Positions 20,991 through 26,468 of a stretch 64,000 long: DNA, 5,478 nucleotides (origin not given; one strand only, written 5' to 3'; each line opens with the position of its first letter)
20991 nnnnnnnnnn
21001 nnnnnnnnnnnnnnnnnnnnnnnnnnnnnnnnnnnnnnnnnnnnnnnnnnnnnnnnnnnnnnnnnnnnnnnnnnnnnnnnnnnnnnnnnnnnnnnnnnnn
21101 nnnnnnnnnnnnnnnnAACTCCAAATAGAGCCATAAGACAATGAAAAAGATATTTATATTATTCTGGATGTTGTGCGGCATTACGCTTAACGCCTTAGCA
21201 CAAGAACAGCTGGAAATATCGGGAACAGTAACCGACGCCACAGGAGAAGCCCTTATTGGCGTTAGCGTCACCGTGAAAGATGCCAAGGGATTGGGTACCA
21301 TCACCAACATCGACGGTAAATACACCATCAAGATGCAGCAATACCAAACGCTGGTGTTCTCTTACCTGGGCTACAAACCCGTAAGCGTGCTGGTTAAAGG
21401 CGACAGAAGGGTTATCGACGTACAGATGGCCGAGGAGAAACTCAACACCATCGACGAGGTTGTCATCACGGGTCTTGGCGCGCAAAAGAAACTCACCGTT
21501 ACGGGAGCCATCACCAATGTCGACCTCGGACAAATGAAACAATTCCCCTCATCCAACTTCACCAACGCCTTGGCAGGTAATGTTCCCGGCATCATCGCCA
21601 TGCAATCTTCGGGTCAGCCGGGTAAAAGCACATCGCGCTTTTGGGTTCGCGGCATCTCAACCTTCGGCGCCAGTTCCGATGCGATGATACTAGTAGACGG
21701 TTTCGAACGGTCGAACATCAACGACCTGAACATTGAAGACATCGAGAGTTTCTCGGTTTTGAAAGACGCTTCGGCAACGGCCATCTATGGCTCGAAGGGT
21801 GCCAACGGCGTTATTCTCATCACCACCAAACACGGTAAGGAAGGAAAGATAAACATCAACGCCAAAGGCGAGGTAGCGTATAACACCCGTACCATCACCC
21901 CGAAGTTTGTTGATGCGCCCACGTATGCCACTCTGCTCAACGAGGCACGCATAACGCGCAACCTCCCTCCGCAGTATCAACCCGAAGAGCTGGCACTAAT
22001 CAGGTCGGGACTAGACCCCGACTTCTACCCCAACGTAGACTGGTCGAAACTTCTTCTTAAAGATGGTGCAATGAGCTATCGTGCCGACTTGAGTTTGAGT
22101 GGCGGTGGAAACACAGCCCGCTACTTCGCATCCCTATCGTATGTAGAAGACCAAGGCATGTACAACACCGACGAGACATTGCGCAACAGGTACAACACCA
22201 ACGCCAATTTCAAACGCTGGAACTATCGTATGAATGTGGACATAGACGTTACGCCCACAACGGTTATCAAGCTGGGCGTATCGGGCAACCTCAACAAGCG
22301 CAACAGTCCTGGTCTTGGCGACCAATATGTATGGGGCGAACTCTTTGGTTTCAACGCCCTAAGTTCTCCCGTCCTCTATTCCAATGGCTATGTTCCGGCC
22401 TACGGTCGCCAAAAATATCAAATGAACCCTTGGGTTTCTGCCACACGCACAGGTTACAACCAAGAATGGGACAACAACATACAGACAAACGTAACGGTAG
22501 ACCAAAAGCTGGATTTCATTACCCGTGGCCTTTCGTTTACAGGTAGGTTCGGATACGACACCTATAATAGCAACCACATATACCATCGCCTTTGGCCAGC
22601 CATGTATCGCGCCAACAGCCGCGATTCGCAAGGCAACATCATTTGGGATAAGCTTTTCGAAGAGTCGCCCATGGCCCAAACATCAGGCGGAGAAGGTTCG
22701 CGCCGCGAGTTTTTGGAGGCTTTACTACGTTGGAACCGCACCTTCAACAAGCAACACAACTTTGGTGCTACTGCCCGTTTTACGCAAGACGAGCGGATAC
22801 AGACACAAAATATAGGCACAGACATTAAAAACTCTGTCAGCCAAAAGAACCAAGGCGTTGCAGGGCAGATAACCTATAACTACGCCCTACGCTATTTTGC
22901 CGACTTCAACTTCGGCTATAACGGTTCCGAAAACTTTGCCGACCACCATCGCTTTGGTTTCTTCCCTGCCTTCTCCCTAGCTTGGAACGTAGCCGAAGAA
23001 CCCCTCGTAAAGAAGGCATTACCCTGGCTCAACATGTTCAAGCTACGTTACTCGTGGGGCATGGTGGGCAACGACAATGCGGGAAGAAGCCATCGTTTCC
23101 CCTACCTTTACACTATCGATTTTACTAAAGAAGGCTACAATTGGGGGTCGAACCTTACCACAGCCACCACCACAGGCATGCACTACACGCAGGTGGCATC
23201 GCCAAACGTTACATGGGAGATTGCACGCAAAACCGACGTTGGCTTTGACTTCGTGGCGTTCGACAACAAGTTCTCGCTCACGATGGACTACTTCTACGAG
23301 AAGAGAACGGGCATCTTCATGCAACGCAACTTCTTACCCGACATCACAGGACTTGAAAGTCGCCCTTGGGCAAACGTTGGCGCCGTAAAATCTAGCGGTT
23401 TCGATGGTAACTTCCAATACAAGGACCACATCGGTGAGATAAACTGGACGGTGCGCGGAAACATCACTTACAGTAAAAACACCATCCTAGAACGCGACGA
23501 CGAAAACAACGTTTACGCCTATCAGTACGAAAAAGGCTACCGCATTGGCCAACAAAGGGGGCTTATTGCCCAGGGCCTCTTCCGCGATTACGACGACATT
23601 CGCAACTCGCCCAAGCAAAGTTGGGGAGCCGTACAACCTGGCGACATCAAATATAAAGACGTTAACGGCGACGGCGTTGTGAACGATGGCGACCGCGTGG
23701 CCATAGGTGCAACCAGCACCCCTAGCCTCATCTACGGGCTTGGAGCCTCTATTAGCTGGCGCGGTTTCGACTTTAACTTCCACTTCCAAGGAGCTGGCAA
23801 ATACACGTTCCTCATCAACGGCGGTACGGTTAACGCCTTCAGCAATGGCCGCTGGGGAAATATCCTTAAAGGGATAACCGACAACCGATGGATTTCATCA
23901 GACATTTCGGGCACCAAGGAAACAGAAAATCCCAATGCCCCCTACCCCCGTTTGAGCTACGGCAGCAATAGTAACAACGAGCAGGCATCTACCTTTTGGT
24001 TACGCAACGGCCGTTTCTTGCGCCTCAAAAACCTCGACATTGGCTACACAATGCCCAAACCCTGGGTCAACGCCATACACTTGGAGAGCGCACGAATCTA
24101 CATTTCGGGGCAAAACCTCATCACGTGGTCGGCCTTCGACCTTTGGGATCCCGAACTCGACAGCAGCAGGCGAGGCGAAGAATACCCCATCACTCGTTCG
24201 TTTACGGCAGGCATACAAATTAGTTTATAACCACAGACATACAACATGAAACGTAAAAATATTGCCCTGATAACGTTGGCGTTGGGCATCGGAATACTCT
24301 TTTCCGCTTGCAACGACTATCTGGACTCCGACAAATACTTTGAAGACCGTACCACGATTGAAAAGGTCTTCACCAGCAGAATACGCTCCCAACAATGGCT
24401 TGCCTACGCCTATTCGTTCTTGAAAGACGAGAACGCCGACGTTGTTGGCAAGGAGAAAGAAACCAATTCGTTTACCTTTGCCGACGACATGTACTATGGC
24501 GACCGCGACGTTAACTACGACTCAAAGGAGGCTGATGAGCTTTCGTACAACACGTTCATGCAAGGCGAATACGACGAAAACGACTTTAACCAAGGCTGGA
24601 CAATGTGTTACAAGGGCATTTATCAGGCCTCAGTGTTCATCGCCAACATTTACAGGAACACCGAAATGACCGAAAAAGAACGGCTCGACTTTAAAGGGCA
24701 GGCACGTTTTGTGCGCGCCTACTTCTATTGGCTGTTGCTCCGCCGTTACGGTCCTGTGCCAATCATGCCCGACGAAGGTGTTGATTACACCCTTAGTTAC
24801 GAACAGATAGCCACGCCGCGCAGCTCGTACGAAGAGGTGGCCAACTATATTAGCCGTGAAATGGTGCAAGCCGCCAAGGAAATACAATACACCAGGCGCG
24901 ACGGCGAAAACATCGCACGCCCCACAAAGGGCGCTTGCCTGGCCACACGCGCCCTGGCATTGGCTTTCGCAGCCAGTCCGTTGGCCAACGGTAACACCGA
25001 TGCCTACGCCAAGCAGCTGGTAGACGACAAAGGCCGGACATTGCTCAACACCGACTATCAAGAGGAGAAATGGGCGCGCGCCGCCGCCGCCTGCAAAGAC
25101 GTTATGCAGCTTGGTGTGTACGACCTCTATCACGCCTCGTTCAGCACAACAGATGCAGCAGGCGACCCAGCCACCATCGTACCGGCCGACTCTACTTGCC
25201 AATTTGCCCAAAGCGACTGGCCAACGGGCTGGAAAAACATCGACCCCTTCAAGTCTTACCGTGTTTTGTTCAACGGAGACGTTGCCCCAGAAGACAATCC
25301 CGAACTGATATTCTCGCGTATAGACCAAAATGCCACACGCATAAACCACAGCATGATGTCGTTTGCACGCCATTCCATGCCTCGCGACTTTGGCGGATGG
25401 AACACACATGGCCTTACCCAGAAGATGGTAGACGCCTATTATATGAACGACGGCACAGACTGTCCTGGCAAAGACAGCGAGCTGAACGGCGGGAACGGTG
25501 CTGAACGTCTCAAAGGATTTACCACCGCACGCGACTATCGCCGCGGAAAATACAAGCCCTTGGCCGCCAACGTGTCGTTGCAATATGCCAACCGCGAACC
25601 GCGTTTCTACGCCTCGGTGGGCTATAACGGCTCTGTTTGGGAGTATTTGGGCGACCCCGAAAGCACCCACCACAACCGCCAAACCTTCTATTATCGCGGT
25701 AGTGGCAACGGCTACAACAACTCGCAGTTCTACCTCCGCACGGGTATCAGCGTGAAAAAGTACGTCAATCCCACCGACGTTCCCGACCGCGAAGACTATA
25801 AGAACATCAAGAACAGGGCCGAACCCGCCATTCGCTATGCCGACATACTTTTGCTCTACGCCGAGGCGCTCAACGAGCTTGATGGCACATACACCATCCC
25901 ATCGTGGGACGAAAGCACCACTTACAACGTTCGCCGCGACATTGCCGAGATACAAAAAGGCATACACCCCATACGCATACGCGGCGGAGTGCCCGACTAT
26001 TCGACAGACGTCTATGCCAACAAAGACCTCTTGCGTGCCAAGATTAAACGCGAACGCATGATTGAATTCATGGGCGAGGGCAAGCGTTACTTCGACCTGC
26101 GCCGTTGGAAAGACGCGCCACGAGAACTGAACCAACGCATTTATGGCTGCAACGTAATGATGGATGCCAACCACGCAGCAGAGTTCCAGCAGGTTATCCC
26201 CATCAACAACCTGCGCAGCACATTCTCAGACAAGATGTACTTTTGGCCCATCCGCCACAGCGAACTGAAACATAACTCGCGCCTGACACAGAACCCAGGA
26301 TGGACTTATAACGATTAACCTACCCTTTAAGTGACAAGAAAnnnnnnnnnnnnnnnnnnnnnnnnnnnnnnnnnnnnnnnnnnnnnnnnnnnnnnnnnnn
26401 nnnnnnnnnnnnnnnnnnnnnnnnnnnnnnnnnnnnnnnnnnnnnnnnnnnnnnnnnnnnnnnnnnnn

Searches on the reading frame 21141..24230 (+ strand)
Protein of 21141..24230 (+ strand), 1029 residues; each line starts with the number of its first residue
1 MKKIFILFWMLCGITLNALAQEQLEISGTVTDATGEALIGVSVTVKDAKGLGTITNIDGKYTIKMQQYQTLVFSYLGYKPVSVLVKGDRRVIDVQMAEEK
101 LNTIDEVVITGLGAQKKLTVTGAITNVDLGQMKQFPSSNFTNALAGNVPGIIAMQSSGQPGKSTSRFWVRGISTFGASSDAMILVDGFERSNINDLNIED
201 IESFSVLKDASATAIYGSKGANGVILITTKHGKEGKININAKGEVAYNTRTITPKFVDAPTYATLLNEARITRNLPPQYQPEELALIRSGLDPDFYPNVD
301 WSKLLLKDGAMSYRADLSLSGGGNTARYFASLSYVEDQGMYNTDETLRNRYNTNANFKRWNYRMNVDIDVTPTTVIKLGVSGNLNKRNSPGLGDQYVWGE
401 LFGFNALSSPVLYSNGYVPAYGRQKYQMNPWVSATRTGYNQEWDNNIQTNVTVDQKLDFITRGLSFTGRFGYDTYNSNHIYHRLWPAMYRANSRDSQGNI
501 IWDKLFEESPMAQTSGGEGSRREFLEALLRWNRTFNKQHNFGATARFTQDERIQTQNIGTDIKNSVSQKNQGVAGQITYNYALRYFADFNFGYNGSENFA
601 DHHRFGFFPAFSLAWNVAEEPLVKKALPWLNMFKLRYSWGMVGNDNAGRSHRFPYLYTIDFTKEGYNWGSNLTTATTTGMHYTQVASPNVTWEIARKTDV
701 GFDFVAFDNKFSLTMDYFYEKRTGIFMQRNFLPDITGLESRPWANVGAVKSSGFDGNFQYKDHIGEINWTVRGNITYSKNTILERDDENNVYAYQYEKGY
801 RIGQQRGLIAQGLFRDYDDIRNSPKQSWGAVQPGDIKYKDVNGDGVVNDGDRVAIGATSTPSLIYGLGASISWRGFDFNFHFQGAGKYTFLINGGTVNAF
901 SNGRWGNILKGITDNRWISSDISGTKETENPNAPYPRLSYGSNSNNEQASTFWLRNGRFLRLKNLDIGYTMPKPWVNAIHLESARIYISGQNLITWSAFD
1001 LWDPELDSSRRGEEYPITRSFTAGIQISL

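Call 70: search_protein_families(library=pfam, proteins=[window:21141-24230:+], max_evalue=0.00001)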
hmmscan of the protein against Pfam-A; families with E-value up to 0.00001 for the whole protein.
window:21141-24230:+ (1029 aa): 3 families
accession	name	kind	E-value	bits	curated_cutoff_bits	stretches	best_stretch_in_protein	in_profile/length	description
PF07715.20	Plug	-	4.2e-18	66.3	23.9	1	117-224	2-107/107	TonB-dependent Receptor Plug Domain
PF13715.12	CarbopepD_reg_2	-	5.7e-16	58.8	32.2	1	26-109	1-88/88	CarboxypepD_reg-like domain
PF13620.12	CarboxypepD_reg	-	7.2e-11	42.7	32.3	1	26-96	2-81/82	Carboxypeptidase regulatory-like domain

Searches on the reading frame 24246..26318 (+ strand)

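Call 70: search_protein_families(library=pfam, proteins=[window:24246-26318:+], max_evalue=0.00001)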
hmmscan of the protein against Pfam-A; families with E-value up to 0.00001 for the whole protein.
window:24246-26318:+ (690 aa): 2 families
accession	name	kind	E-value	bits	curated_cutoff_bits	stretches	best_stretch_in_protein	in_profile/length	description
PF07980.17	SusD_RagB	-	4.3e-62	210.9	23.1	1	353-686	2-297/297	SusD family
PF14322.12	SusD-like_3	-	5.3e-17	63.1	27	1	88-234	46-185/191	Starch-binding associating with outer membrane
